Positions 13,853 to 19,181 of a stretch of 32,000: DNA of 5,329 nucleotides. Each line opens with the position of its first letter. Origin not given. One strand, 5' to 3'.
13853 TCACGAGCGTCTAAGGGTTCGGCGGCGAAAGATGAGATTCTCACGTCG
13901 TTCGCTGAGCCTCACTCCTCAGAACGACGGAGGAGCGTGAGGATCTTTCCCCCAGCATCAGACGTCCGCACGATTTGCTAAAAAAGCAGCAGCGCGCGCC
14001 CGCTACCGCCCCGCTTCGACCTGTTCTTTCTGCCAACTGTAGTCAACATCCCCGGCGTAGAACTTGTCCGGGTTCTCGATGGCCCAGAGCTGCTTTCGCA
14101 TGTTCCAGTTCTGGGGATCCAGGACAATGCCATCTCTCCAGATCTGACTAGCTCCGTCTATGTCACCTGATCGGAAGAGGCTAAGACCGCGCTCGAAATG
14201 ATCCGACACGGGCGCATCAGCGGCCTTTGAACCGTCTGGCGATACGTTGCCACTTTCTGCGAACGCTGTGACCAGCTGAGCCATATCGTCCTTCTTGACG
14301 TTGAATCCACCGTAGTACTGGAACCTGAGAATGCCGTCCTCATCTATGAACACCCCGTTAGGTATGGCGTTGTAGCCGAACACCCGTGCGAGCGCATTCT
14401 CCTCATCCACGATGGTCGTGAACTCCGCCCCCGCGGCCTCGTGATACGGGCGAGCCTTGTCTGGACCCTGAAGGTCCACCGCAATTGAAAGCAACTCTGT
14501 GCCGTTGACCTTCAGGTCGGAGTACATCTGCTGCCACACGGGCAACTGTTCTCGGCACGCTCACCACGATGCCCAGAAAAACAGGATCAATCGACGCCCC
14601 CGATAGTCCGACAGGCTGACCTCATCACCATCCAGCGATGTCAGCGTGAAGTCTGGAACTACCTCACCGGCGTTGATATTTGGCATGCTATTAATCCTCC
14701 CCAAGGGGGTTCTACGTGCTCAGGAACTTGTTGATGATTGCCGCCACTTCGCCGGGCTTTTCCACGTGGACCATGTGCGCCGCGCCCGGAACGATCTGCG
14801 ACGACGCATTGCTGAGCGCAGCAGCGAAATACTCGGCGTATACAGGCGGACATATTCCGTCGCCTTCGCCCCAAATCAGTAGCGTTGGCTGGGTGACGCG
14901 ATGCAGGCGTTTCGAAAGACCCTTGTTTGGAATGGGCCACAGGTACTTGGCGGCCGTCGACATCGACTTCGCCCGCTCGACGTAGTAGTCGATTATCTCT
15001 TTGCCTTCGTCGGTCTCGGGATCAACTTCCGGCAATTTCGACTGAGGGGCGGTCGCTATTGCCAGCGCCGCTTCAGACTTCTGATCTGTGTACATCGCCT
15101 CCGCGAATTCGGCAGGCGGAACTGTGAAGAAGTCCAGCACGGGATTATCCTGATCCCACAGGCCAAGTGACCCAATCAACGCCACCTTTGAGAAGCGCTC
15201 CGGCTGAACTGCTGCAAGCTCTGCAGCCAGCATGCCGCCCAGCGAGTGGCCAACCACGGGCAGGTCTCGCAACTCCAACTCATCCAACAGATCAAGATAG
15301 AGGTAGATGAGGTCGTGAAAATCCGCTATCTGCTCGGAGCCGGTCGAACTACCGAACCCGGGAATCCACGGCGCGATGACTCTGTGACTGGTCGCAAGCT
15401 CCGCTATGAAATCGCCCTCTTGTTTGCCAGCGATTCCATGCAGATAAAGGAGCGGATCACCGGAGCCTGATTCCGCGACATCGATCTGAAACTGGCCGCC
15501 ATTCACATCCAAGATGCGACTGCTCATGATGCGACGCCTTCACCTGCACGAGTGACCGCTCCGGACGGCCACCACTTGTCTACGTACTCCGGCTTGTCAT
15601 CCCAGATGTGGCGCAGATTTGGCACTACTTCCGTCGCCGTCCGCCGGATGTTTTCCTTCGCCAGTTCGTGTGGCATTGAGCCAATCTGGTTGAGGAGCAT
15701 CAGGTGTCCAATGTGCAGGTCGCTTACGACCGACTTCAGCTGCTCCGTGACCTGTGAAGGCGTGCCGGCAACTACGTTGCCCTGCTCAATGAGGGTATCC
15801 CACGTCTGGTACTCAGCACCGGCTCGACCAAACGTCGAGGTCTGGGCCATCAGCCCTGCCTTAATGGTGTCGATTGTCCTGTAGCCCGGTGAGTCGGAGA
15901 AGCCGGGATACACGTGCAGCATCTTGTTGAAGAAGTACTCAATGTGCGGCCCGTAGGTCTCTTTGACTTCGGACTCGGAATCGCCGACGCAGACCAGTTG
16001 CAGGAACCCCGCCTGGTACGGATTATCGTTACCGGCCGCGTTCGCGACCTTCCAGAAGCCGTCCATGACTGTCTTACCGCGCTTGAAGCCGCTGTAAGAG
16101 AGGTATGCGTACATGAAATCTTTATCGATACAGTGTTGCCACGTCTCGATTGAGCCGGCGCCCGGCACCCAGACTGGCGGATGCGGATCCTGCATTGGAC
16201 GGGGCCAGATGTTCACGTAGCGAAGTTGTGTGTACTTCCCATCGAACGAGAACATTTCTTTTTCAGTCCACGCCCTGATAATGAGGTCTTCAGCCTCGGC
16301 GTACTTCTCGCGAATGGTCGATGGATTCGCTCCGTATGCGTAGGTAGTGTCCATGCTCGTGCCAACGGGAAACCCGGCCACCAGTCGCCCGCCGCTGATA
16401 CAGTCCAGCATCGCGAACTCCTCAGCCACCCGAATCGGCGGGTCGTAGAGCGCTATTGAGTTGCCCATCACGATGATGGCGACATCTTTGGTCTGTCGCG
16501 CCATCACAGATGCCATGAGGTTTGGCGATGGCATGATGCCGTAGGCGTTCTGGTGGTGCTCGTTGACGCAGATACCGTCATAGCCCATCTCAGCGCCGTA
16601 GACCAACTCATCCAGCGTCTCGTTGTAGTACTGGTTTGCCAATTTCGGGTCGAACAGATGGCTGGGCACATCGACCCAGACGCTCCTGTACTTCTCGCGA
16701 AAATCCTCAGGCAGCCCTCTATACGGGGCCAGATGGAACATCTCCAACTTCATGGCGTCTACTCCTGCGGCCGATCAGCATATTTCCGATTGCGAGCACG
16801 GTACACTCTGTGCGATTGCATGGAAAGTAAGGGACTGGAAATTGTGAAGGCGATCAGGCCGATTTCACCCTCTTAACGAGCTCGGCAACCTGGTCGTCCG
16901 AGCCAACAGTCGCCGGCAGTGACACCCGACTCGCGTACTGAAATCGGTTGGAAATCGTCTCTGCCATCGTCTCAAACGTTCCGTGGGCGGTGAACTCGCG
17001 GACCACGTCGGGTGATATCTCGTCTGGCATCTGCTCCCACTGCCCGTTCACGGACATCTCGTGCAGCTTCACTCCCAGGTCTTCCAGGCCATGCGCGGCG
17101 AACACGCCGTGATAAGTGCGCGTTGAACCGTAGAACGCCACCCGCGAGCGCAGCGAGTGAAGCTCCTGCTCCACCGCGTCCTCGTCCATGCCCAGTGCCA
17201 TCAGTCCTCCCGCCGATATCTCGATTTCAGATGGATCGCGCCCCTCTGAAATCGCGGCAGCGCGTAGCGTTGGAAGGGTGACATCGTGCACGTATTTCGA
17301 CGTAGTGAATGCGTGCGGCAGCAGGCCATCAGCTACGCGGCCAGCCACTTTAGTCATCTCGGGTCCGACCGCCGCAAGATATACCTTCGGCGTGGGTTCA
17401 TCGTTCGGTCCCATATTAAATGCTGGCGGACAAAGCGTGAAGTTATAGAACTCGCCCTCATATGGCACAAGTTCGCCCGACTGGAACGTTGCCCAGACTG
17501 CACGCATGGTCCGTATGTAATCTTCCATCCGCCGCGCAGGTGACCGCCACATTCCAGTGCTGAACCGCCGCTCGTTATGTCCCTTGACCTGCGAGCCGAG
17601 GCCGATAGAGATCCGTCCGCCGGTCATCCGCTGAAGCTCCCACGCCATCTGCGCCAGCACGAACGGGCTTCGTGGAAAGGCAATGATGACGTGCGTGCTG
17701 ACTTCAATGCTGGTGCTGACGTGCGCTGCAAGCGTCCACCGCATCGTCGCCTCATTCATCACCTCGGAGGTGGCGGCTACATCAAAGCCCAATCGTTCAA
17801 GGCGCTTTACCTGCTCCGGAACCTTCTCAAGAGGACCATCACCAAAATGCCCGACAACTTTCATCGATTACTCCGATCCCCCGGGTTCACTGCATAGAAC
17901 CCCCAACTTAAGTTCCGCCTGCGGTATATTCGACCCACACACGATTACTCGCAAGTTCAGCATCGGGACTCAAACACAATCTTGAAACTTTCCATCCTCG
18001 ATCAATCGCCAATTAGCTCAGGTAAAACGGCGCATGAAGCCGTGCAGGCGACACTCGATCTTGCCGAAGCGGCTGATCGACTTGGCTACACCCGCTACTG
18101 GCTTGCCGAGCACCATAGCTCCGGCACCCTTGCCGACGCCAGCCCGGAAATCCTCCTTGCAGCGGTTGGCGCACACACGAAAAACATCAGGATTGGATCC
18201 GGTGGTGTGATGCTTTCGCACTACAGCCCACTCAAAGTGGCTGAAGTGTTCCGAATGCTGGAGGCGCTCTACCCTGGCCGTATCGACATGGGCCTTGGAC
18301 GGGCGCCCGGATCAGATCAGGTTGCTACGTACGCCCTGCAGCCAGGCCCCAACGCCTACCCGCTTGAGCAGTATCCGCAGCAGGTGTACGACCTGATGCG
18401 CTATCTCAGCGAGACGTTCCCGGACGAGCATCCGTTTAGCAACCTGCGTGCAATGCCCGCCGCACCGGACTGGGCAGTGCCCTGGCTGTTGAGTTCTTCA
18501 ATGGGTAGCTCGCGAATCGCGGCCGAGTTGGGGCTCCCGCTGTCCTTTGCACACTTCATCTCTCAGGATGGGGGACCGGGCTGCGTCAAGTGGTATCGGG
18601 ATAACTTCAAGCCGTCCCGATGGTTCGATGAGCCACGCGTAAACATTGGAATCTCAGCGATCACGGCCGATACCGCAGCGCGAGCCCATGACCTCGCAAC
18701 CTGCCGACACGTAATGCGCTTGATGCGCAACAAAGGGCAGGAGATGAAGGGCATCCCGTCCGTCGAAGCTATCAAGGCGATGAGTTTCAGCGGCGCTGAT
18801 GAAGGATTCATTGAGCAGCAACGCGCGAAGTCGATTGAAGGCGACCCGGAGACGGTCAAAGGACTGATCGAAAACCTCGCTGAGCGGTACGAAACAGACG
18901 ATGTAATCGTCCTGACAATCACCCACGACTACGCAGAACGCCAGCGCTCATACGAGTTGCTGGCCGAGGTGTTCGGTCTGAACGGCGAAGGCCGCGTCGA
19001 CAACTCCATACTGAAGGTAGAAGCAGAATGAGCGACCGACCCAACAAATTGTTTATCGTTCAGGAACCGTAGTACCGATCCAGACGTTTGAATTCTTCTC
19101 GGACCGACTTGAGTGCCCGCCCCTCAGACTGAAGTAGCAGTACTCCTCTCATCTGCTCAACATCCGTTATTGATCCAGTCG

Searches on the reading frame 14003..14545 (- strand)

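Call 9: search_protein_families(library=pfam, proteins=[window:14003-14545:-], max_evalue=0.001)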
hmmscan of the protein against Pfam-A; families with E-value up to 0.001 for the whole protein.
window:14003-14545:- (180 aa): 1 family
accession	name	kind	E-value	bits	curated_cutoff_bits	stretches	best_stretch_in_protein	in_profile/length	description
PF00578.27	AhpC-TSA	-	8.2e-06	26.2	26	1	4-75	48-123/124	AhpC/TSA family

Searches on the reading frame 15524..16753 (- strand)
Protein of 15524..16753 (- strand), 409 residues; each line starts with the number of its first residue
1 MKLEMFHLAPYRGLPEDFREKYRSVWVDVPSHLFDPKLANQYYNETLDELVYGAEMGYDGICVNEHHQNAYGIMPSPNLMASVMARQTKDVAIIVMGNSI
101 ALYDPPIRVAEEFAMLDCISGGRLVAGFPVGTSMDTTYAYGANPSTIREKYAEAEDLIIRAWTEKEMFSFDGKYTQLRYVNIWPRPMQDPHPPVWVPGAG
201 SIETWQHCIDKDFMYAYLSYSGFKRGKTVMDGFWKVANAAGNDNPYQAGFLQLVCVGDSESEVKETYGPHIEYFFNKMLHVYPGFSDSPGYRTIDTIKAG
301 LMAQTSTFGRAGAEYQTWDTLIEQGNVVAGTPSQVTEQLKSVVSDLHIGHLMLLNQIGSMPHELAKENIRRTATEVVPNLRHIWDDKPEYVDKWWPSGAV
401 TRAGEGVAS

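Call 9: search_protein_families(library=pfam, proteins=[window:15524-16753:-], max_evalue=0.001)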
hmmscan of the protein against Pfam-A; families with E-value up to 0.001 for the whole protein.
window:15524-16753:- (409 aa): 1 family
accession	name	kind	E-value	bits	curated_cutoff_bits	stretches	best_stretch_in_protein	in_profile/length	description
PF00296.26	Bac_luciferase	-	1.3e-33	117.1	27.9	1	36-343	14-308/314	Luciferase-like monooxygenase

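Call 57: search_protein_families(library=ncbifam, proteins=[window:15524-16753:-], max_evalue=0.00001)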
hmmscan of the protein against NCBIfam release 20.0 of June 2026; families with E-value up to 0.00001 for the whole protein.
window:15524-16753:- (409 aa): 17 families
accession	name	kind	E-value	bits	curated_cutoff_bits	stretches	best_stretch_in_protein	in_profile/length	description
TIGR03858.1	LLM_2I7G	subfamily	8.9e-23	80.8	462.25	1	41-277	23-258/337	Atu2307/SP_0267 family LLM class monooxygenase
TIGR03619.1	F420_Rv2161c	subfamily_domain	3.9e-21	75.7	166.9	1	77-201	46-167/247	TIGR03619 family F420-dependent LLM class oxidoreductase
TIGR04020.1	seco_metab_LLM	subfamily_domain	9.5e-18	64.4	244.45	1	40-210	15-183/341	MupA/Atu3671 family FMN-dependent luciferase-like monooxygenase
TIGR03560.1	F420_Rv1855c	subfamily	2.5e-17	63.4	231.4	1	46-205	15-181/227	TIGR03560 family F420-dependent LLM class oxidoreductase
TIGR04027.1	LLM_KPN_01858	hypoth_equivalog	9.8e-17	60.9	412.9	1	32-168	8-144/326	putative FMN-dependent luciferase-like monooxygenase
TIGR04036.1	LLM_CE1758_fam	subfamily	5.1e-16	58.4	479.1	1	54-204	38-183/355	CE1758 family FMN-dependent luciferase-like monooxygenase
NF052254.1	luciferase_Alph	exception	1.1e-11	44.6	600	1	53-298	31-273/354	luciferase subunit alpha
TIGR03558.1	oxido_grp_1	subfamily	4.8e-11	42.4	166.95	1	55-360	31-312/325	MsnO8 family LLM class oxidoreductase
TIGR03621.1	F420_MSMEG_2516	subfamily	1.2e-10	41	213.15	1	54-201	24-160/295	TIGR03621 family F420-dependent LLM class oxidoreductase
TIGR03571.1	lucif_BA3436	subfamily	3.4e-10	39.7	303.9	1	77-246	69-233/304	TIGR03571 family LLM class oxidoreductase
NF052255.1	luciferase_Beta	exception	1.1e-09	37.8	500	1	50-135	30-114/325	luciferase subunit beta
TIGR03565.1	alk_sulf_monoox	equivalog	2.3e-08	33.5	518.2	1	76-202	54-179/346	FMNH2-dependent alkanesulfonate monooxygenase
TIGR03860.1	FMN_nitrolo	subfamily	5.3e-08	32.1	279.7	0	64-156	60-151/422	NtaA/DmoA family FMN-dependent monooxygenase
TIGR04021.1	LLM_DMSO2_sfnG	equivalog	1.2e-07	31.5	382.95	1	80-272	66-254/350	dimethylsulfone monooxygenase SfnG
NF001939.1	PRK00719.1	subfamily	2.3e-07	30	510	1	76-201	54-178/373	alkanesulfonate monooxygenase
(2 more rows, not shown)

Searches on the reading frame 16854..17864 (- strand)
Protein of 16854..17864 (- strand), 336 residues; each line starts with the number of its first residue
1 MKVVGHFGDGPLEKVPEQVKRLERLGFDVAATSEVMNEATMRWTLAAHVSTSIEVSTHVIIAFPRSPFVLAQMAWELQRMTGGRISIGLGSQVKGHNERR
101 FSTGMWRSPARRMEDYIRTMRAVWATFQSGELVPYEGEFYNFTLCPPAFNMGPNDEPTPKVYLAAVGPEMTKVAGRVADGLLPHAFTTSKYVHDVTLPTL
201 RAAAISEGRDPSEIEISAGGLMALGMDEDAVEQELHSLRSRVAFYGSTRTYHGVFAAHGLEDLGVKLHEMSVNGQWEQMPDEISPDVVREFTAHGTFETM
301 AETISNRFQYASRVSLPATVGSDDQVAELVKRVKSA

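Call 9: search_protein_families(library=pfam, proteins=[window:16854-17864:-], max_evalue=0.001)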
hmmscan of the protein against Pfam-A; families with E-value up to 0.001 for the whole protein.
window:16854-17864:- (336 aa): 1 family
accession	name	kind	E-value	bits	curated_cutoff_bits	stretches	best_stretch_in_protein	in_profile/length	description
PF00296.26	Bac_luciferase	-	1.1e-52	179.8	27.9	1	11-306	21-306/314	Luciferase-like monooxygenase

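Call 57: search_protein_families(library=ncbifam, proteins=[window:16854-17864:-], max_evalue=0.00001)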
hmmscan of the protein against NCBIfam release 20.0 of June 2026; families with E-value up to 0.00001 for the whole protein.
window:16854-17864:- (336 aa): 18 families
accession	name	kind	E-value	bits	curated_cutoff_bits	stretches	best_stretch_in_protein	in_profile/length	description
TIGR03617.1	F420_MSMEG_2256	subfamily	5.8e-96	321.2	278.15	1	20-334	2-317/318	TIGR03617 family F420-dependent LLM class oxidoreductase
TIGR04024.1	F420_NP1902A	hypoth_equivalog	2.1e-30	105.6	345.4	1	12-305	14-297/330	TIGR04024 family LLM class F420-dependent oxidoreductase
TIGR03564.1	F420_MSMEG_4879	subfamily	3.8e-27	95.6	234.25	1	17-278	3-247/265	TIGR03564 family F420-dependent LLM class oxidoreductase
TIGR03555.1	F420_mer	equivalog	8.2e-24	84.6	348.7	1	9-306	8-293/325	5,10-methylenetetrahydromethanopterin reductase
TIGR03857.1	F420_MSMEG_2249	hypoth_equivalog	1.1e-22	80.8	218.4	1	15-251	16-240/329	TIGR03857 family LLM class F420-dependent oxidoreductase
NF002619.0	PRK02271.1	equivalog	9.2e-22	77.7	276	1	10-324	11-313/329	5,10-methylenetetrahydromethanopterin reductase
TIGR03559.1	F420_Rv3520c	subfamily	1.2e-19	70.6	335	1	9-306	9-313/325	LLM class F420-dependent oxidoreductase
TIGR03619.1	F420_Rv2161c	subfamily_domain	1.8e-18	67.1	166.9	1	39-239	46-236/247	TIGR03619 family F420-dependent LLM class oxidoreductase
TIGR03841.1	F420_Rv3093c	subfamily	4e-15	56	213.65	1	6-305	3-282/298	LLM class F420-dependent oxidoreductase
TIGR03621.1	F420_MSMEG_2516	subfamily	6.1e-14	51.8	213.15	1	12-179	13-171/295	TIGR03621 family F420-dependent LLM class oxidoreductase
TIGR03560.1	F420_Rv1855c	subfamily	3.3e-12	46.7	231.4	1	32-217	45-225/227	TIGR03560 family F420-dependent LLM class oxidoreductase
TIGR03620.1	F420_MSMEG_4141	subfamily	2.7e-11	43.3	219.8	1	15-124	20-123/280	TIGR03620 family F420-dependent LLM class oxidoreductase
TIGR03557.1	F420_G6P_family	subfamily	7.8e-10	38.4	210.4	1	17-183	17-187/316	TIGR03557 family F420-dependent LLM class oxidoreductase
TIGR03554.1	F420_G6P_DH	equivalog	7.9e-09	35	420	1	50-216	63-225/331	glucose-6-phosphate dehydrogenase (coenzyme-F420)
TIGR03842.1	F420_CPS_4043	hypoth_equivalog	1.9e-08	33.8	295.45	1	10-231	10-215/329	TIGR03842 family LLM class F420-dependent oxidoreductase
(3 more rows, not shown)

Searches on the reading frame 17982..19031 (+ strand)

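Call 18: search_protein_families(library=pfam, proteins=[window:17982-19031:+], max_evalue=0.001)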
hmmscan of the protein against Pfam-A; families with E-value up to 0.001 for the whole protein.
window:17982-19031:+ (349 aa): 1 family
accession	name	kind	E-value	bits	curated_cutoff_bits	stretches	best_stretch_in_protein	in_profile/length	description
PF00296.26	Bac_luciferase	-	1.4e-31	110.5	27.9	1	1-301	1-309/314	Luciferase-like monooxygenase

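Call 57: search_protein_families(library=ncbifam, proteins=[window:17982-19031:+], max_evalue=0.00001)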
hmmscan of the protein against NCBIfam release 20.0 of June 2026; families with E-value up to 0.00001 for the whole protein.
window:17982-19031:+ (349 aa): 15 families
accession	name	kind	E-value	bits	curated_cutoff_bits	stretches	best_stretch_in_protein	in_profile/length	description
TIGR03558.1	oxido_grp_1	subfamily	6.3e-113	377.2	166.95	1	3-329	1-324/325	MsnO8 family LLM class oxidoreductase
NF007802.0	PRK10508.1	equivalog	1e-68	231.9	540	1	2-330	7-329/335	luciferase-like monooxygenase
TIGR03858.1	LLM_2I7G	subfamily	1.6e-14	53.7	462.25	1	15-108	19-111/337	Atu2307/SP_0267 family LLM class monooxygenase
TIGR04036.1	LLM_CE1758_fam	subfamily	7.4e-13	48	479.1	1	15-108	21-113/355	CE1758 family FMN-dependent luciferase-like monooxygenase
TIGR04027.1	LLM_KPN_01858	hypoth_equivalog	7.9e-13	48.1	412.9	1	22-121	20-120/326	putative FMN-dependent luciferase-like monooxygenase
TIGR04020.1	seco_metab_LLM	subfamily_domain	6e-11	42.1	244.45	1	17-107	14-105/341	MupA/Atu3671 family FMN-dependent luciferase-like monooxygenase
TIGR03620.1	F420_MSMEG_4141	subfamily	8.9e-09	35.1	219.8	1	15-111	11-100/280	TIGR03620 family F420-dependent LLM class oxidoreductase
TIGR03857.1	F420_MSMEG_2249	hypoth_equivalog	2.1e-08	33.8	218.4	1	19-110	12-97/329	TIGR03857 family LLM class F420-dependent oxidoreductase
TIGR04465.1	ArgArg_F420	equivalog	3.5e-07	29.6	470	1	24-108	62-150/364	F420-dependent hydroxymycolic acid dehydrogenase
NF052254.1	luciferase_Alph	exception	7.8e-07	28.6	600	1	13-108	13-108/354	luciferase subunit alpha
TIGR03560.1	F420_Rv1855c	subfamily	2.2e-06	27.6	231.4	1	17-132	8-129/227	TIGR03560 family F420-dependent LLM class oxidoreductase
TIGR03559.1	F420_Rv3520c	subfamily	2.7e-06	26.7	335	1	21-108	12-93/325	LLM class F420-dependent oxidoreductase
TIGR03571.1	lucif_BA3436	subfamily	3.1e-06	26.7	303.9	1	9-143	17-154/304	TIGR03571 family LLM class oxidoreductase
TIGR03619.1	F420_Rv2161c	subfamily_domain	5.8e-06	26.1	166.9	0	27-106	3-97/247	TIGR03619 family F420-dependent LLM class oxidoreductase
TIGR03841.1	F420_Rv3093c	subfamily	5.9e-06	25.9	213.65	1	22-107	10-89/298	LLM class F420-dependent oxidoreductase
